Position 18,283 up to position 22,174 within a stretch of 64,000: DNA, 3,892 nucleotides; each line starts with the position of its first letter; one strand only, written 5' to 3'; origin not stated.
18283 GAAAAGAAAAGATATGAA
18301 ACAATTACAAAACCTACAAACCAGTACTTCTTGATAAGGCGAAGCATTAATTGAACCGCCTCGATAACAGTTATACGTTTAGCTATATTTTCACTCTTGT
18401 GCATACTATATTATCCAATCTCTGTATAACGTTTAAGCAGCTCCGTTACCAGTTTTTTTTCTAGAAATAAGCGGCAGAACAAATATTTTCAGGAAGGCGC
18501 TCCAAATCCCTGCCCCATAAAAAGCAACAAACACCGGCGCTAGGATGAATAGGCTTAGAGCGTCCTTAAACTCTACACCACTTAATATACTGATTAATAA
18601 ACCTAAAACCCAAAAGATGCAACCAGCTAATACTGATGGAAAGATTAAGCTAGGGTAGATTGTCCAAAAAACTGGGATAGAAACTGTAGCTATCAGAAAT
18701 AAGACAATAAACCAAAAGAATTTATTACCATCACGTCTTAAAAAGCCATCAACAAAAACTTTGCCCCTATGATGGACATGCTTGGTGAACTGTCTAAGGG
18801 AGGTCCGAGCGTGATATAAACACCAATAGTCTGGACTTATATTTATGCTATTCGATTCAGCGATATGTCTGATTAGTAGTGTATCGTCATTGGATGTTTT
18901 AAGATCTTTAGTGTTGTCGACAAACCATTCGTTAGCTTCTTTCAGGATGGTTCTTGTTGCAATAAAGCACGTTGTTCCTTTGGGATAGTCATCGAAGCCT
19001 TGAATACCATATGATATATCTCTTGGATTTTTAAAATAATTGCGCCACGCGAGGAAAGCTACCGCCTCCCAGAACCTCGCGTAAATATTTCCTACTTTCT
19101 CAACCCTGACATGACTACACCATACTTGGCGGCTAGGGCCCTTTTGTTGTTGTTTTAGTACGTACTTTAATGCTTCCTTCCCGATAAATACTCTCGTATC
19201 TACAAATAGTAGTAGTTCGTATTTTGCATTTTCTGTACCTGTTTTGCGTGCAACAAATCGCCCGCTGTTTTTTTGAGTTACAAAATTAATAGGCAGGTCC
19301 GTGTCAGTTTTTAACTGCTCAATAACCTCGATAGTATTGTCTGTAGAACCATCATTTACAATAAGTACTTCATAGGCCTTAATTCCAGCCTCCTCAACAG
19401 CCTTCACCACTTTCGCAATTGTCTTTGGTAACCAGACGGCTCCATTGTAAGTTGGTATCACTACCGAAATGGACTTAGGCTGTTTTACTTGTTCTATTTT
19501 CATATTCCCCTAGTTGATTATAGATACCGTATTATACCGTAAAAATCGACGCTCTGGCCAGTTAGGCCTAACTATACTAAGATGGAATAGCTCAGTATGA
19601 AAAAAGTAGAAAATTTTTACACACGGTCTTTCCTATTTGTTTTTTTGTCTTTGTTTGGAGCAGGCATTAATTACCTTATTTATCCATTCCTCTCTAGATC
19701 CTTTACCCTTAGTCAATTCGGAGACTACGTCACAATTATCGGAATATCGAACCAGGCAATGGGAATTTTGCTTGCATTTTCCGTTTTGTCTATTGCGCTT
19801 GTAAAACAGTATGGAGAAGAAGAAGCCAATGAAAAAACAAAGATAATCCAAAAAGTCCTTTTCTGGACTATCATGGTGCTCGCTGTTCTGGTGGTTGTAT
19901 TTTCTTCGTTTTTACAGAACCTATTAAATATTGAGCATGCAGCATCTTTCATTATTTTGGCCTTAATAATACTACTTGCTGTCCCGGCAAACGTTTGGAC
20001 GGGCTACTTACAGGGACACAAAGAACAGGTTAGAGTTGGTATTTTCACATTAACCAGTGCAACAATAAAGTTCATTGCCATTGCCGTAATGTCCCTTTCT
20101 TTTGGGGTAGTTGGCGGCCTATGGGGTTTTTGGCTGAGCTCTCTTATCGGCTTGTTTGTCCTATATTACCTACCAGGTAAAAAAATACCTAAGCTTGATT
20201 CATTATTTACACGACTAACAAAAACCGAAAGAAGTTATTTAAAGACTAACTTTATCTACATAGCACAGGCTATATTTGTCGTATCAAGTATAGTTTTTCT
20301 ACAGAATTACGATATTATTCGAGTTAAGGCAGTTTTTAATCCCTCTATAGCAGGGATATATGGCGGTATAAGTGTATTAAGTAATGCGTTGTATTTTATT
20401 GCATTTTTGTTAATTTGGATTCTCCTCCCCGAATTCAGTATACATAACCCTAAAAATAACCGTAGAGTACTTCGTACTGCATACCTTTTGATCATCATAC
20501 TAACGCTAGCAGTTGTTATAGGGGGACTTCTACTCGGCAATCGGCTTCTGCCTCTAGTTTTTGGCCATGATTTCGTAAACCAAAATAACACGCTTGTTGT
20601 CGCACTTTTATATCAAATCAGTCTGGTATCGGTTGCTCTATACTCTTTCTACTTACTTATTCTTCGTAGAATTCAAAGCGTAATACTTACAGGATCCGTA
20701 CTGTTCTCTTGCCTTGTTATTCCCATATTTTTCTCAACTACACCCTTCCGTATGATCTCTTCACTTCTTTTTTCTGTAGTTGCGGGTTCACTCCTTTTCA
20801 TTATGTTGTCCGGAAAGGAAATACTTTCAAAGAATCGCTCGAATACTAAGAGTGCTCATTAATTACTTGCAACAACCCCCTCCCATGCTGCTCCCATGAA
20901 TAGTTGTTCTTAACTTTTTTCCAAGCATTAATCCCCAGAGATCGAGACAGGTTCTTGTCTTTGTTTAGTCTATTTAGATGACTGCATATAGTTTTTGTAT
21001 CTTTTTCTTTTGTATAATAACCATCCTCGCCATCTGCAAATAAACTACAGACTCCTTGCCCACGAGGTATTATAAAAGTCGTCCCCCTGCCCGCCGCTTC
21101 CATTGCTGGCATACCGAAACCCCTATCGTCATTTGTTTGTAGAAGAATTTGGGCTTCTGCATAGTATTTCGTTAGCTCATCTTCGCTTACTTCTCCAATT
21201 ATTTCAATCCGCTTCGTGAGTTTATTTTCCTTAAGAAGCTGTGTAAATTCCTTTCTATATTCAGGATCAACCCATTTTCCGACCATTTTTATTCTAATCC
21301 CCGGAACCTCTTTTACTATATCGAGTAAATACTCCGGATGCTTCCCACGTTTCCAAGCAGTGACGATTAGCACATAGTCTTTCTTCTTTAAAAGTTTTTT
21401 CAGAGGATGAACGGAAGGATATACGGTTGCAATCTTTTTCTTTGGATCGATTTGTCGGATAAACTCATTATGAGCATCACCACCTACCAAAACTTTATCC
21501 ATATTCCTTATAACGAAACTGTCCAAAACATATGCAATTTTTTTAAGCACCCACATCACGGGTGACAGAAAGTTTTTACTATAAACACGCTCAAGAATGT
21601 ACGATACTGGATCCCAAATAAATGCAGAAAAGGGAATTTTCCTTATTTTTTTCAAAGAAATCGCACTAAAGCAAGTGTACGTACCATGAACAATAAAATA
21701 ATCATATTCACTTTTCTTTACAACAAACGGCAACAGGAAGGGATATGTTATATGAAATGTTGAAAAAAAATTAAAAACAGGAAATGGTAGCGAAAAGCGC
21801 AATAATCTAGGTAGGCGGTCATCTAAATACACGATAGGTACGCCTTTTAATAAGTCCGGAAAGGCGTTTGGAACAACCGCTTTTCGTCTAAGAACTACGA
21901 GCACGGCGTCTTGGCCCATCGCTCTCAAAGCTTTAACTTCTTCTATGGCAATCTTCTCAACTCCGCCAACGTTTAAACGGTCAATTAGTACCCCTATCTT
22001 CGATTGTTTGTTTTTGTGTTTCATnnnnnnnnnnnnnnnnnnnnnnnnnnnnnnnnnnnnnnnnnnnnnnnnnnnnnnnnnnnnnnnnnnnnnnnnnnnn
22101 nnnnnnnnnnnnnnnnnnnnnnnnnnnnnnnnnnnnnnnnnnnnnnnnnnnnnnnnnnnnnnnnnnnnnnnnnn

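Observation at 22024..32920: GDP-mannose-derived deoxyhexose module (Gmd + ColD-like 3-dehydratase + Rmd-like reductase) without a ColC-type epimerase/reductase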

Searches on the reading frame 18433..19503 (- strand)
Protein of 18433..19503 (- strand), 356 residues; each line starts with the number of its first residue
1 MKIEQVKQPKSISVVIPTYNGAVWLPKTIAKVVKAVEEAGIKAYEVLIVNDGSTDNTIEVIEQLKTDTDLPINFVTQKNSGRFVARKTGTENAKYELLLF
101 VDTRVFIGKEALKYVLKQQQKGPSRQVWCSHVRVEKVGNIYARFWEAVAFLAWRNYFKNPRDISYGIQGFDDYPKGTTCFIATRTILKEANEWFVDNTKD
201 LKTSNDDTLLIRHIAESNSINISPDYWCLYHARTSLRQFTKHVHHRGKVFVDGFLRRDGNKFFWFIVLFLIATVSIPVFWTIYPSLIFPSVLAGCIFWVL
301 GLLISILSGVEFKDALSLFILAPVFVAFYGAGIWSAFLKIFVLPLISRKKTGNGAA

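Call 12: search_protein_families(library=ncbifam, proteins=[window:18433-19503:-], max_evalue=0.00001)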
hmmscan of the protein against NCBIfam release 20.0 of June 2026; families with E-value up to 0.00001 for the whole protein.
window:18433-19503:- (356 aa): 12 families
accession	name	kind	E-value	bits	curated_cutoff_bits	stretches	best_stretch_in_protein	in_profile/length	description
TIGR03937.1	PgaC_IcaA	equivalog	7.2e-18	64.7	422.3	1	5-124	40-155/407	poly-beta-1,6-N-acetyl-D-glucosamine synthase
NF041875.1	EPS_EpsD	equivalog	8.3e-17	61.6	370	1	12-123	1-108/325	exopolysaccharide biosynthesis glycosyltransferase EpsD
NF038302.1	EPS_HpsE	equivalog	5.7e-16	58.4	300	1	12-161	3-153/307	hormogonium polysaccharide biosynthesis glycosyltransferase HpsE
NF007482.0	PRK10073.1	equivalog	3.5e-15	55.8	423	1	9-104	5-95/334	glycosyltransferase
NF047683.1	TeichurnBiosyTuaG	equivalog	6.1e-13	49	400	1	8-159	4-151/252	teichuronic acid biosynthesis protein TuaG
TIGR04283.1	glyco_like_mftF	equivalog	1.3e-12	47.8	182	1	12-169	1-140/221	TIGR04283 family arsenosugar biosynthesis glycosyltransferase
NF007986.1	PRK10714.1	equivalog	2.7e-10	39.8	529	1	8-113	4-109/316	undecaprenyl-phosphate 4-deoxy-4-formamido-L-arabinose transferase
NF047588.1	GlcsyltransPgfSStrep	equivalog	7.7e-10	38.5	500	1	12-118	3-109/308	glycosyltransferase PgfS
NF050050.1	ProtGlycPglI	equivalog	3.5e-09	36.4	500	1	11-125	3-114/306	GalNAc(5)-diNAcBac-PP-undecaprenol beta-1,3-glucosyltransferase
TIGR03965.1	mycofact_glyco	equivalog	5.8e-07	28.7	280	1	6-112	70-172/467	mycofactocin biosynthesis glycosyltransferase MftF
NF038299.1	EPS_HpsN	equivalog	1.6e-06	27.4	425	1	11-118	2-105/317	hormogonium polysaccharide biosynthesis glycosyltransferase HpsN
NF010496.0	PRK13915.1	equivalog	5.1e-06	25.8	262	1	2-62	23-82/307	glucosyl-3-phosphoglycerate synthase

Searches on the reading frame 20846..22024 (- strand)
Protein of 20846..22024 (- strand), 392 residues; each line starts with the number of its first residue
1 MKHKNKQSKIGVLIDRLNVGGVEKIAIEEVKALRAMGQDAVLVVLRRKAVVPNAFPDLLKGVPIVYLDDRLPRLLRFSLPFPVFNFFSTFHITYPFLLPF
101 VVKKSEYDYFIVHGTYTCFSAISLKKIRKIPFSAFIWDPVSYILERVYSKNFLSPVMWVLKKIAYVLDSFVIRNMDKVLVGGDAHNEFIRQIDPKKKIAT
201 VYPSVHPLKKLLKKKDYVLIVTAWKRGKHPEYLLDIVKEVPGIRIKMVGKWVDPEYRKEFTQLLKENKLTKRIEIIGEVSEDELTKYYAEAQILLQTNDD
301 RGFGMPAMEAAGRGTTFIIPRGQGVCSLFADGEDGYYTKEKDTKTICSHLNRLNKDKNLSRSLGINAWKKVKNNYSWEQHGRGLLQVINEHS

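Call 4: search_protein_families(library=pfam, proteins=[window:20846-22024:-])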
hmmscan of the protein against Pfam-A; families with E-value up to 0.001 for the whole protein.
window:20846-22024:- (392 aa): 5 families
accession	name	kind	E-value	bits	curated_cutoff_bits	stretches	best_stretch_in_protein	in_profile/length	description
PF00534.26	Glycos_transf_1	-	1.1e-18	67.8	26.4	1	213-368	13-170/172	Glycosyl transferases group 1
PF13692.12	Glyco_trans_1_4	-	6.1e-14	52.9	27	1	218-355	4-141/142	Glycosyl transferases group 1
PF13524.12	Glyco_trans_1_2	-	1.9e-11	44.5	25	1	232-382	4-140/144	Glycosyl transferase-like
PF13439.12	Glyco_transf_4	-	2.2e-07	31.5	28.5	1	19-206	1-167/170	Glycosyltransferase Family 4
PF13579.12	Glyco_trans_4_4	-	2.9e-05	24.9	29.7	1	20-201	1-155/158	Glycosyl transferase 4-like domain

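Call 5: search_protein_families(library=ncbifam, proteins=[window:20846-22024:-])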
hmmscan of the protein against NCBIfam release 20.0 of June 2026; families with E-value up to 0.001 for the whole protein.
window:20846-22024:- (392 aa): 23 families
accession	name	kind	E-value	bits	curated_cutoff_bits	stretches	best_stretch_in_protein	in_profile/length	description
NF041876.1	EPS_EpsE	equivalog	1.6e-15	57.3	400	1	255-379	260-384/389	exopolysaccharide biosynthesis GT4 family glycosyltransferase EpsE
NF038229.1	Glyco4_Geo_Pelo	equivalog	1.9e-12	46.9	400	1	234-389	184-334/338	GPMC system family 4 glycosyltransferase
NF041010.1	glycosy_Agl16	equivalog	7.6e-12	44.8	575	1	162-380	121-340/352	glycosylation protein Agl16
TIGR03999.1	thiol_BshA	equivalog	3e-11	42.9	273.7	1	244-379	231-361/375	N-acetyl-alpha-D-glucosaminyl L-malate synthase BshA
TIGR03449.1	mycothiol_MshA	equivalog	3.3e-11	42.7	462.5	1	218-389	223-401/406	D-inositol-3-phosphate glycosyltransferase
NF047880.1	glyco_SdgA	exception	3e-09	36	800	1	234-373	338-473/488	serine-aspartate repeat adhesin O-glycosyltransferase SdgA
NF012028.0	PRK15484.1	subfamily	4.2e-09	36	618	1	254-386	242-373/380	lipopolysaccharide N-acetylglucosaminyltransferase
NF038295.1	EPS_HpsP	equivalog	7.9e-09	35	550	1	252-388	249-384/388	hormogonium polysaccharide biosynthesis glycosyltransferase HpsP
TIGR04348.1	TIGR04348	equivalog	1.6e-08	34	300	1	195-379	115-299/310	selenoneine biosynthesis selenosugar synthase SenB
TIGR04047.1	MSMEG_0565_glyc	hypoth_equivalog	3.6e-08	32.9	259.85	1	255-384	240-367/373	MSMEG_0565 family glycosyltransferase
NF049988.1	MGlcDAGSynMgs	equivalog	9e-08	31.9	400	1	237-387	239-383/398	alpha-monoglucosyldiacylglycerol synthase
TIGR03088.1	stp2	hypoth_equivalog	1.8e-07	30.5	409.05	1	213-382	205-364/374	TIGR03088 family PEP-CTERM/XrtA system glycosyltransferase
TIGR02149.1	glgA_Coryne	subfamily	3.4e-07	29.7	302.4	1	213-381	202-380/391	glycogen synthase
NF050056.1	ProtGlycPglH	equivalog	8.9e-07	28.3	600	1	149-390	118-352/354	GalNAc-alpha-(1->4)-GalNAc-alpha-(1->3)-diNAcBac-PP-undecaprenol alpha-1,4-N-acetyl-D-galactosaminyltransferase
NF038255.1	exopoly_VpsD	equivalog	1.4e-06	27.4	300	1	235-311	227-303/381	VpsD family glycosyltransferase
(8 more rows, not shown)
